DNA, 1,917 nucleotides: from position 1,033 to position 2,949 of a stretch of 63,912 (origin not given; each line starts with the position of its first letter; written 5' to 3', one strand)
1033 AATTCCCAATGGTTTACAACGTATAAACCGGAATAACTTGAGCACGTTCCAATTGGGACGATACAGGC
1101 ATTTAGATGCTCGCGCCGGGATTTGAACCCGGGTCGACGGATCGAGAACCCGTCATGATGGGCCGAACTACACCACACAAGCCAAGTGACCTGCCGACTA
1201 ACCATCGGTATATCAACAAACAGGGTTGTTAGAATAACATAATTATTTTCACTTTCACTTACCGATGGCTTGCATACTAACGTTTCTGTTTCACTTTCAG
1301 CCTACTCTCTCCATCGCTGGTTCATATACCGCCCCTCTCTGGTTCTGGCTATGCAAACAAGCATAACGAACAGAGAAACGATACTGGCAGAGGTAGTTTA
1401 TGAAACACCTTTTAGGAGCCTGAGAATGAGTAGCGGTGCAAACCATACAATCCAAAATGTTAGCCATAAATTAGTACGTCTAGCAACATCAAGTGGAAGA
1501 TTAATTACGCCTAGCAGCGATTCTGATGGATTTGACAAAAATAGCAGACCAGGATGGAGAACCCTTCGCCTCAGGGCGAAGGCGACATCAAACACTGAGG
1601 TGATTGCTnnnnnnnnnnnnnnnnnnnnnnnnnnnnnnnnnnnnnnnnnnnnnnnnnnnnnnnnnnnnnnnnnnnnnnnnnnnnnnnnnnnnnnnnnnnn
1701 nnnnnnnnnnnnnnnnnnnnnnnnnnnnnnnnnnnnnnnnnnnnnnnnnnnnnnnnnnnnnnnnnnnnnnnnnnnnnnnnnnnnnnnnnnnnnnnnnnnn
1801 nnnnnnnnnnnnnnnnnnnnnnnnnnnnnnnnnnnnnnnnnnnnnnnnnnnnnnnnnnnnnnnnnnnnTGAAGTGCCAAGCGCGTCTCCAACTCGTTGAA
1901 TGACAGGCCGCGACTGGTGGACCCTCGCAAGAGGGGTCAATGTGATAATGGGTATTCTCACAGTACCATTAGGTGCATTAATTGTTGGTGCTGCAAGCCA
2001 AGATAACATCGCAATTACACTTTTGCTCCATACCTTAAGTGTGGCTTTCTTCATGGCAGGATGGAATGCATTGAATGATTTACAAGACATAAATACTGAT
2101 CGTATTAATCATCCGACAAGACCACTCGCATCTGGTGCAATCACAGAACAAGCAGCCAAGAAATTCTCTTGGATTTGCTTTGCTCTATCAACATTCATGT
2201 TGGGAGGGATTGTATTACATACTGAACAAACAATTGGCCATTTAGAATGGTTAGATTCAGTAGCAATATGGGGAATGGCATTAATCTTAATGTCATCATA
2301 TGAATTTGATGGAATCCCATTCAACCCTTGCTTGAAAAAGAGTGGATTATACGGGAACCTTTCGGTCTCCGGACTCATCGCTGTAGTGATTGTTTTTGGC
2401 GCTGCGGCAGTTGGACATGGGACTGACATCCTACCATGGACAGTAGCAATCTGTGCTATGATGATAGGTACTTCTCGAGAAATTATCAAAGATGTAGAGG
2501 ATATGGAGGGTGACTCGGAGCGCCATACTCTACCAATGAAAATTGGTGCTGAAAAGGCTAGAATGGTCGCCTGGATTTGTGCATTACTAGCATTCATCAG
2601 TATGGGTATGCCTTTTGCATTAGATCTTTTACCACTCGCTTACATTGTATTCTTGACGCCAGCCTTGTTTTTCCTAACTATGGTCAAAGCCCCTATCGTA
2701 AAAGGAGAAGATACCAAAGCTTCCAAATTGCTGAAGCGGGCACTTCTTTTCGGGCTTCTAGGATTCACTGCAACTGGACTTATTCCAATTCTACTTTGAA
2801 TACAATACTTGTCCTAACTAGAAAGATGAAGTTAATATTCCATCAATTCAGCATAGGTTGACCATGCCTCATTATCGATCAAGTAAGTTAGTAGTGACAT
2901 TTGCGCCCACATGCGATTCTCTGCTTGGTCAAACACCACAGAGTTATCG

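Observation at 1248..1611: Exact 10-mer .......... occurs six times, always as direct-repeat pairs in three intergenic regions (candidate regulon); locus 1 also hides a possible coupled mini-ORF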

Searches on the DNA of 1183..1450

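Call 86: search_rna_families(source=window, start=1183, end=1450, threshold=evalue, max_evalue=1)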
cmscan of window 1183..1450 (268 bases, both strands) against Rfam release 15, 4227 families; matches with E-value up to 1: 0.
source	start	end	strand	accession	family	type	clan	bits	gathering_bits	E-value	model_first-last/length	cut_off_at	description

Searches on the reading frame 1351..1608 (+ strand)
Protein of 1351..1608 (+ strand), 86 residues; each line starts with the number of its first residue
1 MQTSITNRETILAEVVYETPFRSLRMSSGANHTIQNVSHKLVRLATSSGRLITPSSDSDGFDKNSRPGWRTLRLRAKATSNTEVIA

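Call 29: search_solved_structures(query=window:1351-1608:+, max_evalue=10)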
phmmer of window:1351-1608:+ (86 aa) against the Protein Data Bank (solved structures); distinct sequences matched with E-value up to 10: 2.
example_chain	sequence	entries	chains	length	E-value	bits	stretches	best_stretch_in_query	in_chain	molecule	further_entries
9xph_B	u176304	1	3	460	1.3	12.7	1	14-71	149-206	PHIKZ101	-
9t1s_M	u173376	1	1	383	1.7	12.3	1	41-81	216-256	formate dehydrogenase (coenzyme F420)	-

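Call 63: search_protein_families(library=ncbifam, max_evalue=1, proteins=[window:1351-1608:+])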
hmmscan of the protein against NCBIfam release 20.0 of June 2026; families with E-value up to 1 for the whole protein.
window:1351-1608:+ (86 aa): 1 family
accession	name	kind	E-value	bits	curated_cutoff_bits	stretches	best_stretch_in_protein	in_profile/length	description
NF008359.0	PRK11148.1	equivalog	0.036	13.6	225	1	26-84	199-258/275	3',5'-cyclic-AMP phosphodiesterase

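Call 92: search_protein_families(library=padloc, max_evalue=0.1, proteins=[window:1351-1608:+])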
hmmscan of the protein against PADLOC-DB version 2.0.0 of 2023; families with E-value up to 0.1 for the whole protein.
window:1351-1608:+ (86 aa): 0 families

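Call 93: search_protein_families(library=phrogs, max_evalue=0.1, proteins=[window:1351-1608:+])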
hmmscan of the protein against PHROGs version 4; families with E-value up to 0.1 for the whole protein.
window:1351-1608:+ (86 aa): 0 families

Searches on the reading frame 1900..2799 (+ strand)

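Call 15: search_protein_families(library=pfam, max_evalue=0.1, proteins=[window:1900-2799:+])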
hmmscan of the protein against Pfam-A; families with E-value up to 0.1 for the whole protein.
window:1900-2799:+ (299 aa): 2 families
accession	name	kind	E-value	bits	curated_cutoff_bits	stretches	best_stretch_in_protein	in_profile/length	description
PF01040.23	UbiA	-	2.5e-29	102.8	34.2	1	29-278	9-244/250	UbiA prenyltransferase family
PF07260.16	ANKH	-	0.039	13.7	22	1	30-100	267-337/344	Progressive ankylosis protein (ANKH)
